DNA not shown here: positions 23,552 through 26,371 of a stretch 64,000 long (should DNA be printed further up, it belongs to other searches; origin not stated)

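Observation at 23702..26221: Wzx-like flippase fused to a GT4 glycosyltransferase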

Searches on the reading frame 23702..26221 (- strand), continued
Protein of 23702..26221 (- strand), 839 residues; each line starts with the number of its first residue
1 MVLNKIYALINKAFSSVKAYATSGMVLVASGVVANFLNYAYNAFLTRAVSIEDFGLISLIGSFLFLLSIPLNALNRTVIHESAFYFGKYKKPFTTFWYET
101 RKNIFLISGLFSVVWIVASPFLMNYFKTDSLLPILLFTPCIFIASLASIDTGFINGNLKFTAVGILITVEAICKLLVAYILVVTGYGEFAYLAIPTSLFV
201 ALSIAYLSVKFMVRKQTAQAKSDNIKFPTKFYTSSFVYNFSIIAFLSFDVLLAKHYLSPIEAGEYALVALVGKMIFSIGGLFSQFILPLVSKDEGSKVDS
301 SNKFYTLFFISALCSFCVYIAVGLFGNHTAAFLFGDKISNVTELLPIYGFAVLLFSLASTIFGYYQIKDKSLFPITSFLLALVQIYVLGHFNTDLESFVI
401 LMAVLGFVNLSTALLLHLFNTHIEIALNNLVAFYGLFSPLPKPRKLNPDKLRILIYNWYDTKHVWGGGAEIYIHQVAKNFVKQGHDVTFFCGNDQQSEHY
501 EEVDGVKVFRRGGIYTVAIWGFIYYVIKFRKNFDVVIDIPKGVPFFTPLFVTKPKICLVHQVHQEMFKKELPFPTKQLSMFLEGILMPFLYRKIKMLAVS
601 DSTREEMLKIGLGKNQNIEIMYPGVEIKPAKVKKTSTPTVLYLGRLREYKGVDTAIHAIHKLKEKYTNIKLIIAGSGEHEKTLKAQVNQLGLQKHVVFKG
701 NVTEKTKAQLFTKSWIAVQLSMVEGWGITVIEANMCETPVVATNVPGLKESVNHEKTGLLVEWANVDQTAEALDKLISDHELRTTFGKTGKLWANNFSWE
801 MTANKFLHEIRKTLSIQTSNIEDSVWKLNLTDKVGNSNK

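Call 71: fold_search(model_id=the predicted structure, library=pdb)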
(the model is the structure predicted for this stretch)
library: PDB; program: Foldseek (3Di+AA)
matches with E <= 10: 1072; with E <= 0.001: 450
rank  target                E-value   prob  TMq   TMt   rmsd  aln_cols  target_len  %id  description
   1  3c48_A                1.4e-16  1.00  0.24  0.46  11.8       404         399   20  Structure of the retaining glycosyltransferase MshA: The first step in mycothiol biosynthesis. Organism: Corynebacteri (released 2008-03-25)
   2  3c48_B                2.7e-16  1.00  0.23  0.46  11.4       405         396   19  Structure of the retaining glycosyltransferase MshA: The first step in mycothiol biosynthesis. Organism: Corynebacteri (released 2008-03-25)
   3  3c4q_A                1.0e-15  1.00  0.39  0.80   3.0       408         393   20  Structure of the retaining glycosyltransferase MshA : The first step in mycothiol biosynthesis. Organism : Corynebacte (released 2008-04-01)
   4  6n1x                  1.3e-15  1.00  0.37  0.77   3.9       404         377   18  BshA from Staphylococcus aureus complexed with UDP and N-acetylglucosamine (released 2019-08-21)
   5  6d9t                  1.4e-15  1.00  0.36  0.76   4.0       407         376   18  BshA from Staphylococcus aureus complexed with UDP (released 2019-05-08)
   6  5d00_B                2.3e-15  1.00  0.36  0.79   4.2       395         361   18  Crystal structure of BshA from B. subtilis complexed with N-acetylglucosaminyl-malate and UMP (released 2016-09-07)
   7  5d00_A                3.9e-15  1.00  0.35  0.78   4.6       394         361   18  Crystal structure of BshA from B. subtilis complexed with N-acetylglucosaminyl-malate and UMP (released 2016-09-07)
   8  6kih_A                4.1e-15  1.00  0.38  0.78   3.4       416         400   18  Sucrose-phosphate synthase (tll1590) from Thermosynechococcus elongatus (released 2020-05-27)
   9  6eji_A                5.8e-15  1.00  0.36  0.78   4.5       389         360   22  Structure of a glycosyltransferase (released 2018-02-07)
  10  5d01_B                1.1e-14  1.00  0.36  0.80   4.0       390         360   18  Crystal structure of BshA from B. subtilis complexed with N-acetylglucosaminyl-malate (released 2016-09-07)
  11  3c4q_B                1.6e-14  1.00  0.39  0.81   2.9       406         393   20  Structure of the retaining glycosyltransferase MshA : The first step in mycothiol biosynthesis. Organism : Corynebacte (released 2008-04-01)
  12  5d01_A                1.6e-14  1.00  0.35  0.78   4.5       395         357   19  Crystal structure of BshA from B. subtilis complexed with N-acetylglucosaminyl-malate (released 2016-09-07)
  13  6kih_B                2.4e-14  1.00  0.39  0.78   3.4       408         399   19  Sucrose-phosphate synthase (tll1590) from Thermosynechococcus elongatus (released 2020-05-27)
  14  3mbo_D                1.4e-13  1.00  0.35  0.74   4.5       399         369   19  Crystal Structure of the Glycosyltransferase BaBshA bound with UDP and L-malate (released 2010-09-29)
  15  7qsg_A                1.5e-13  1.00  0.36  0.77   3.5       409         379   19  Methylmannose polysaccharide mannosyltransferase from M. hassiacum (released 2023-01-25)
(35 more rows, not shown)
